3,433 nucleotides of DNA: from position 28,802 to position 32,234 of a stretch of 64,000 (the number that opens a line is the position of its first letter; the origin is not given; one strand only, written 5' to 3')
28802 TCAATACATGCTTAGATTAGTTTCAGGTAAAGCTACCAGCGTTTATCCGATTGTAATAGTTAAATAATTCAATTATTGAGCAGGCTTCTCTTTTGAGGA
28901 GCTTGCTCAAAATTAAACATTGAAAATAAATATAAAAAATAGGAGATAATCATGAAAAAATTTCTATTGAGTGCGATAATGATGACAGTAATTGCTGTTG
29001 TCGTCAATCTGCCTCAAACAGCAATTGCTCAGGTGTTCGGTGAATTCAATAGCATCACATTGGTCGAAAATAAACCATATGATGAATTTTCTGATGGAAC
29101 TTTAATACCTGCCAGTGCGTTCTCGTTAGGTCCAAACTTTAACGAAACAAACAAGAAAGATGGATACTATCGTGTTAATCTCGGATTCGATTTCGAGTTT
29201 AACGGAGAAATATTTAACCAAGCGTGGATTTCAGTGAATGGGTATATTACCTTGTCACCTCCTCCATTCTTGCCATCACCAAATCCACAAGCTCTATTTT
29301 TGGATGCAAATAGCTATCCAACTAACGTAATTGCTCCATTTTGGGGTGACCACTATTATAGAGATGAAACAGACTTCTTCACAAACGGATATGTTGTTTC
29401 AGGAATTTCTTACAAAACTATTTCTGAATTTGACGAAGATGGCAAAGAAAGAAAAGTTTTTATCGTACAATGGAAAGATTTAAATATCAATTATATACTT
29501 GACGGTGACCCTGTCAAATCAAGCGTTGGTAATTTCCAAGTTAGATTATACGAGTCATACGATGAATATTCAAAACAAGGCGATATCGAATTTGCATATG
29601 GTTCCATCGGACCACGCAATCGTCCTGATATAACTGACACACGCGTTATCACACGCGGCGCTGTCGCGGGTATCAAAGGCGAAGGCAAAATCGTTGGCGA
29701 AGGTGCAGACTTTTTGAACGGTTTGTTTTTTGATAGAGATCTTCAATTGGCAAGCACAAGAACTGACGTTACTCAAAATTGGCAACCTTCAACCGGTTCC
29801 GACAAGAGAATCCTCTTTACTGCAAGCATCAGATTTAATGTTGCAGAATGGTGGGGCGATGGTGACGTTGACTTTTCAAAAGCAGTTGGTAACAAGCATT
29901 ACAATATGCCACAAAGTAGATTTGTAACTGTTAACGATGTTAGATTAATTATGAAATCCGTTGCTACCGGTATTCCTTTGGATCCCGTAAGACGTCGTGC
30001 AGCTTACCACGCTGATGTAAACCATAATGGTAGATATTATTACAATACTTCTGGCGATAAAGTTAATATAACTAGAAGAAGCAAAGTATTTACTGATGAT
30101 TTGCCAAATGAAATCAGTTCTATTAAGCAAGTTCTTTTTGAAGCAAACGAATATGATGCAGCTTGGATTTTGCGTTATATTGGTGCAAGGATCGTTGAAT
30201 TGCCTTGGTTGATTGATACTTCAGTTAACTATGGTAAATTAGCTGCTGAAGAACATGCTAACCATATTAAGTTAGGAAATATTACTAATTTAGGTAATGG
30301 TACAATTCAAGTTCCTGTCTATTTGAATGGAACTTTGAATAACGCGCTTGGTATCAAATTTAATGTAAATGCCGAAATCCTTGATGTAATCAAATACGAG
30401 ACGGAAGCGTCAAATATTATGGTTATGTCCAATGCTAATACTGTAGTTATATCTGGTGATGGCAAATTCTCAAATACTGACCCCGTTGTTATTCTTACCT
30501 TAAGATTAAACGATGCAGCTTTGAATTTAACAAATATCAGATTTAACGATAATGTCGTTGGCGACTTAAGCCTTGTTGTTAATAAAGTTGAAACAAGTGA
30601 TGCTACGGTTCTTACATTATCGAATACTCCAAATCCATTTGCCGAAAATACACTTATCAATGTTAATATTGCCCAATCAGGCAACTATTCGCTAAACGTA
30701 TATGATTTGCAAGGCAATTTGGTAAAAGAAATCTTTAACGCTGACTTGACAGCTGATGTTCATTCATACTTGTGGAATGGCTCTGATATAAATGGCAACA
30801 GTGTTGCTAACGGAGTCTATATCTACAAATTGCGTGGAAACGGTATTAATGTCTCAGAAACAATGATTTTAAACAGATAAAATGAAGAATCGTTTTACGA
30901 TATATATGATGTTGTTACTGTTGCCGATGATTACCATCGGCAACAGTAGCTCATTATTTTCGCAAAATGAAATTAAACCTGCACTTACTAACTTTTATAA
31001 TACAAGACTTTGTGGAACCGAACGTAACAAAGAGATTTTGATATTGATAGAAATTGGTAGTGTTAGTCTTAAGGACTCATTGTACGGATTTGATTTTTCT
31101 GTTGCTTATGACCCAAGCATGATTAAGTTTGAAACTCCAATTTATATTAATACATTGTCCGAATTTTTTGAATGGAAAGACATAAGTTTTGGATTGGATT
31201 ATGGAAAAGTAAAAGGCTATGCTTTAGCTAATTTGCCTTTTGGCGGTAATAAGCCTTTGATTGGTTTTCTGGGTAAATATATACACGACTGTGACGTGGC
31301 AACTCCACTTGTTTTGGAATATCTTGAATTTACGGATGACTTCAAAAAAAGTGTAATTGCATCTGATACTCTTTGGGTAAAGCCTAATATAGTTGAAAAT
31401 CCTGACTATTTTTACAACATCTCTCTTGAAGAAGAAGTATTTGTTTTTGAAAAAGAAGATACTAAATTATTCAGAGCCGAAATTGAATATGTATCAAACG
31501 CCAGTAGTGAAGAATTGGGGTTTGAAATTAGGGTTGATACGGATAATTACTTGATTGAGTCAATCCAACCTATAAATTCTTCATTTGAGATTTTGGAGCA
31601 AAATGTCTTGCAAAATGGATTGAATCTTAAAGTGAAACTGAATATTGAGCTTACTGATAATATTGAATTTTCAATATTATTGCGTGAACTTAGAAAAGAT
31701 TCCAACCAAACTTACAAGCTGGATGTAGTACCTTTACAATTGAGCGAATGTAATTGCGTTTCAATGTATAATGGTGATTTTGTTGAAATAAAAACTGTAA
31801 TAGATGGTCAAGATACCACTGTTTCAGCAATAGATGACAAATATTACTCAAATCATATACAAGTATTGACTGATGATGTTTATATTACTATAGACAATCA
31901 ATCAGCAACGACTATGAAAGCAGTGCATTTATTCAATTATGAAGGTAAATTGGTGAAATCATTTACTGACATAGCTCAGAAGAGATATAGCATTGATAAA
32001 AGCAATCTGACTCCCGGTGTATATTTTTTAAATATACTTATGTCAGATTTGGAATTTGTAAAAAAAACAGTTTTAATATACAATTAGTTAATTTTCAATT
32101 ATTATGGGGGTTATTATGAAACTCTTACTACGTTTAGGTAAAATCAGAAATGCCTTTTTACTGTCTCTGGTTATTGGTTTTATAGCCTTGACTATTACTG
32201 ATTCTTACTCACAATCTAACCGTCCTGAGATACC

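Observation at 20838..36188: Fifteen-kb run of five co-directional T9SS cargo genes headed by a 2676-aa Pmp-like / Ycf48-like chimeric giant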

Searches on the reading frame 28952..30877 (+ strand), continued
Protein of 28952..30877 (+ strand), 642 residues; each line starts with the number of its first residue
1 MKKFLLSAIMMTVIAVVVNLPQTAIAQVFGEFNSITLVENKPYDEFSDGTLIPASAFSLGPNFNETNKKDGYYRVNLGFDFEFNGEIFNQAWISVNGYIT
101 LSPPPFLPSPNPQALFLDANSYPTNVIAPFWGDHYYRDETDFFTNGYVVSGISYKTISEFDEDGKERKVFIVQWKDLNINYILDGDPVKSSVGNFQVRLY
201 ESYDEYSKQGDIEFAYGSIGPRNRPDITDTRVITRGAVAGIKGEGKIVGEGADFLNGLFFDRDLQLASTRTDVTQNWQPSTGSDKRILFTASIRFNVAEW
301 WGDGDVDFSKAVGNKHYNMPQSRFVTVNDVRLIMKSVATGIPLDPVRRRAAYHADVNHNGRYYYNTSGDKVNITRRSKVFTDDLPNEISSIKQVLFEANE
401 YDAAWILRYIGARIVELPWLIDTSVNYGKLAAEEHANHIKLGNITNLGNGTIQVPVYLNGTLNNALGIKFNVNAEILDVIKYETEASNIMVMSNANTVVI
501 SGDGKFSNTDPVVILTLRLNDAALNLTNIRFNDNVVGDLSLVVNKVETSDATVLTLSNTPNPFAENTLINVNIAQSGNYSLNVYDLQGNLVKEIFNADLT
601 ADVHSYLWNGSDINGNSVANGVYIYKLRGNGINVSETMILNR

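Call 84: search_protein_families(library=pfam, alignment_id=A2, max_evalue=0.1)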
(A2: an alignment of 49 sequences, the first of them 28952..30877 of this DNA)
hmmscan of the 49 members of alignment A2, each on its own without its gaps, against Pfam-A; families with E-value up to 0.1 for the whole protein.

A. member 1, window:28952-30877:+ (642 aa): 4 families
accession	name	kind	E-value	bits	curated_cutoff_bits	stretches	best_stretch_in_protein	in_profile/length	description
PF13860.13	FlgD_ig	-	1.2e-07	32.1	27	1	575-627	21-73/79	FlgD Ig-like domain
PF18962.6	Por_Secre_tail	-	2.7e-05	24.8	27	1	560-639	3-74/75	Secretion system C-terminal sorting domain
PF06119.19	NIDO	-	0.0075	16.7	25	1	91-178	3-90/186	Nidogen-like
PF13585.12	CHU_C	-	0.022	15.3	27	1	569-629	18-72/86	CHU_C Type IX secretion signal domain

B. families by the number of members that match (of 49 scanned): 14 families
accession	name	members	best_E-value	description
PF18962.6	Por_Secre_tail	46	9e-09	Secretion system C-terminal sorting domain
PF13860.13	FlgD_ig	43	1.4e-13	FlgD Ig-like domain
PF13585.12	CHU_C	30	1.7e-06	CHU_C Type IX secretion signal domain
PF06119.19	NIDO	15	1.6e-06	Nidogen-like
PF05136.18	Phage_portal_2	2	0.0092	Phage portal protein, lambda family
PF19077.6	Big_13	2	0.077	Bacterial Ig-like domain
PF24133.1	DUF7400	1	0.0016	Domain of unknown function (DUF7400)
PF17451.8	Glyco_hyd_101C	1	0.0073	Glycosyl hydrolase 101 beta sandwich domain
PF13196.11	DUF4012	1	0.024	Protein of unknown function (DUF4012)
PF00114.24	Pilin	1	0.039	Pilin (bacterial filament)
PF00722.28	Glyco_hydro_16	1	0.05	Glycosyl hydrolases family 16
PF20545.3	DUF6759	1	0.051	Domain of unknown function (DUF6759)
PF21426.3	GBS104-like_Ig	1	0.057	Tip pilin GBS104-like, Ig-like domain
PF16996.10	Asp4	1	0.06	Accessory secretory protein Sec Asp4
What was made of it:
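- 28952..30880 (+): g2: a 642-aa T9SS cargo and the best-conserved of the five. Parts: a weakly NIDO-like beta domain (~30-295), a dockerin-like helical segment with two invariant Asp/Asn-rich loops (~300-420), a cohesin-fold module (~440-545) and a type-A CTD. NIDO hits 15 of 49 orthologues (call 84).
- On T9SS type-A cargo: 46 of 49 g2 orthologues hit PF18962 (call 84).
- On NIDO domain (PF06119): 15 of 49 orthologues hit at E<=0.1, the best at 1.6e-6 (call 84).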

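Call 85: search_protein_representatives(alignment_id=A7)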
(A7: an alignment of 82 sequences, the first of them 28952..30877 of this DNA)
Query: 82 sequences, 632 profile positions. Proteins with E-value up to 0.001 (for the whole library): 286208; up to 1e-10: 41739; up to 1e-30: 157. The best 150 are listed.
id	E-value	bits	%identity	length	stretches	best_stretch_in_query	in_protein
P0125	3.4e-279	944.3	-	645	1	1-632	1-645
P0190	2.3e-259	878.8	-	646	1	1-631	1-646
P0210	5.0e-253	857.9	-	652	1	1-632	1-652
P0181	2.1e-251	852.5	-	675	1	1-632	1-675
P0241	6.8e-249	844.2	-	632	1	1-632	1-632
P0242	5.8e-247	837.8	-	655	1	1-632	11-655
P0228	1.0e-243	827.1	-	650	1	1-628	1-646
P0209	1.2e-242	823.5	-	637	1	1-631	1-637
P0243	3.3e-236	802.3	-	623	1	1-631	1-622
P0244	3.4e-236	802.2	-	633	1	1-631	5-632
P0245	8.0e-229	777.9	-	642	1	3-631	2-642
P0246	3.5e-228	775.8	-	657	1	1-630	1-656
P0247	5.7e-228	775.1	-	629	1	1-632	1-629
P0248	9.3e-227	771.1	-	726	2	1-359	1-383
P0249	1.4e-226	770.5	-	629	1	3-631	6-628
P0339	8.9e-53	196.3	-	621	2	11-279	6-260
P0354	1.1e-40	156.4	-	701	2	13-284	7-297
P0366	6.0e-36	140.7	-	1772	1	289-582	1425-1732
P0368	7.6e-35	137.1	-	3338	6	66-232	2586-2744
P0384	6.7e-32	127.3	-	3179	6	65-170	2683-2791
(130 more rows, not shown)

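Call 87: list_cluster_members(proteins=[P0368, P0384, P0366, P0339, P0354])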
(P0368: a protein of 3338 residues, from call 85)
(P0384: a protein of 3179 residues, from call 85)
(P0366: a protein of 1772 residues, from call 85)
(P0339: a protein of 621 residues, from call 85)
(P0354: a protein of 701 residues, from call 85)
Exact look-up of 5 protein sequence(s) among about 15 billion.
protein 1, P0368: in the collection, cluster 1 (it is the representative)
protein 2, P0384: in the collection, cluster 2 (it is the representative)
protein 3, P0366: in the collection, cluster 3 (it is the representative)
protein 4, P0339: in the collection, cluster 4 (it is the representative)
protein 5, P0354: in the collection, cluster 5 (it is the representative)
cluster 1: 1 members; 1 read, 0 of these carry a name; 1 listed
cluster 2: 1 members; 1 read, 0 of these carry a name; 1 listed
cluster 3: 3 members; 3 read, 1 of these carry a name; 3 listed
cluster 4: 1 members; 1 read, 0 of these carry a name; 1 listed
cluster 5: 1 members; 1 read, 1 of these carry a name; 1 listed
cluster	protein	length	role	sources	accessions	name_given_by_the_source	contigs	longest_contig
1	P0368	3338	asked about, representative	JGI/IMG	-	-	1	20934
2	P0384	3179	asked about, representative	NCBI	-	-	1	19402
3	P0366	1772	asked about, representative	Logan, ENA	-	-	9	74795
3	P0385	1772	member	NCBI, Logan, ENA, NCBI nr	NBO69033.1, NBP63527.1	MAG: hypothetical protein EBU66_02430 [Bacteroidetes bacterium] | hypothetical protein [bacterium]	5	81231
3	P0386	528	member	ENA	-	-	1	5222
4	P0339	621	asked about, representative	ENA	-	-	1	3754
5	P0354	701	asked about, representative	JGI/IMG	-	hypothetical protein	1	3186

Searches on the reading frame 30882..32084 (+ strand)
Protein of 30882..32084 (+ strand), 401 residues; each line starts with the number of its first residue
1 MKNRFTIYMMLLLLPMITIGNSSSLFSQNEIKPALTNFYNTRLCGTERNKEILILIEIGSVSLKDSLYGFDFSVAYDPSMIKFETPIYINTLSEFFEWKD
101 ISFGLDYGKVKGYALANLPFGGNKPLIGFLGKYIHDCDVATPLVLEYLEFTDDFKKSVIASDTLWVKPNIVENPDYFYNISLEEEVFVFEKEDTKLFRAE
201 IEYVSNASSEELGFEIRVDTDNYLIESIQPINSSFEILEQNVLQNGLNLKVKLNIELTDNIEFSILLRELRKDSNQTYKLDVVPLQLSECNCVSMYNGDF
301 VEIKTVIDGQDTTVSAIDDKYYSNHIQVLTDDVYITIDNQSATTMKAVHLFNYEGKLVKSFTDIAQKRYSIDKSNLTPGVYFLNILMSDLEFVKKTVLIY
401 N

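Call 3: search_protein_families(library=pfam, proteins=[window:30882-32084:+], max_evalue=0.01)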
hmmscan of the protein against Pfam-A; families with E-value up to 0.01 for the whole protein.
window:30882-32084:+ (401 aa): 2 families
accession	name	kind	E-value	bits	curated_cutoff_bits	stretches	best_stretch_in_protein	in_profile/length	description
PF18962.6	Por_Secre_tail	-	3.5e-08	34.1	27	1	331-397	8-74/75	Secretion system C-terminal sorting domain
PF14652.11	DUF4457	-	0.00057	19.7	26.7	1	282-382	34-131/323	Domain of unknown function (DUF4457)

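Call 4: search_protein_families(library=ncbifam, proteins=[window:30882-32084:+], max_evalue=0.01)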
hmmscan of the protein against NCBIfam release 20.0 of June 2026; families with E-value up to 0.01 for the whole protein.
window:30882-32084:+ (401 aa): 2 families
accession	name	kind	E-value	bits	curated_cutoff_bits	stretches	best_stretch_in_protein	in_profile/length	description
TIGR04183.1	Por_Secre_tail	domain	2.1e-05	24.4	23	1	334-395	10-68/72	T9SS type A sorting domain-containing protein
NF038113.1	T9SSA_dep_M36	equivalog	0.0066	14.6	885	1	335-397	804-867/869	T9SS-dependent M36 family metallopeptidase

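Call 33: search_solved_structures(query=A3, max_evalue=1)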
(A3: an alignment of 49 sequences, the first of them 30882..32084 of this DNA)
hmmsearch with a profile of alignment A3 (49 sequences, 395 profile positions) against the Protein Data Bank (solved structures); distinct sequences matched with E-value up to 1: 18.
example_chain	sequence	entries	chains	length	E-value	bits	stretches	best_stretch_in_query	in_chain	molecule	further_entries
8glk_D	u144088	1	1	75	2.6e-07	33.1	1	331-394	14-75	Endonuclease I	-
8glj_D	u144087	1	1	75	2.5e-05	26.6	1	329-393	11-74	Por secretion system C-terminal sorting domain-containing protein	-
8gl8_D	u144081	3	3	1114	0.00054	22.2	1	298-393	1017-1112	RemZ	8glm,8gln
9whd_A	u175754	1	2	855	0.00061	22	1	302-393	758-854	GH167 glycoside hydrolase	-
7pzj_A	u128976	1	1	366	0.0034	19.5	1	280-390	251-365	Lipase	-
8gl6_D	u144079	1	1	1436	0.0035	19.5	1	299-392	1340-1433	RemA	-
5jvk_A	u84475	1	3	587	0.0057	18.8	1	323-393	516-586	Uncharacterized protein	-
7pq4_A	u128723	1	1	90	0.017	17.2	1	312-393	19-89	Arginine-specific cysteine proteinase (Arg-gingipain)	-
5hfs_A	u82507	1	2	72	0.038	16.1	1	329-393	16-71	Gingipain R2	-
5ag8_A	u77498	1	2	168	0.038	16.1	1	304-393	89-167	GINGIPAIN R2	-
5ag9_A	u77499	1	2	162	0.049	15.8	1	312-393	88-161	Gingipain R2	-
8qb1_A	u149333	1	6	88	0.1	14.7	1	340-394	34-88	Mirolase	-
1h6r_A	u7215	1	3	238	0.14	14.2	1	182-261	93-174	GREEN FLUORESCENT PROTEIN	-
2jad_A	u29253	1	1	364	0.25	13.4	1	182-261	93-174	YELLOW FLUORESCENT PROTEIN GLUTAREDOXIN FUSION PROTEIN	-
9c13_E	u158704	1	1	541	0.25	13.4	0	182-261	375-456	Cytoskeleton-associated protein 5-A,Cytoskeleton-associated protein 5-A,Green fluorescent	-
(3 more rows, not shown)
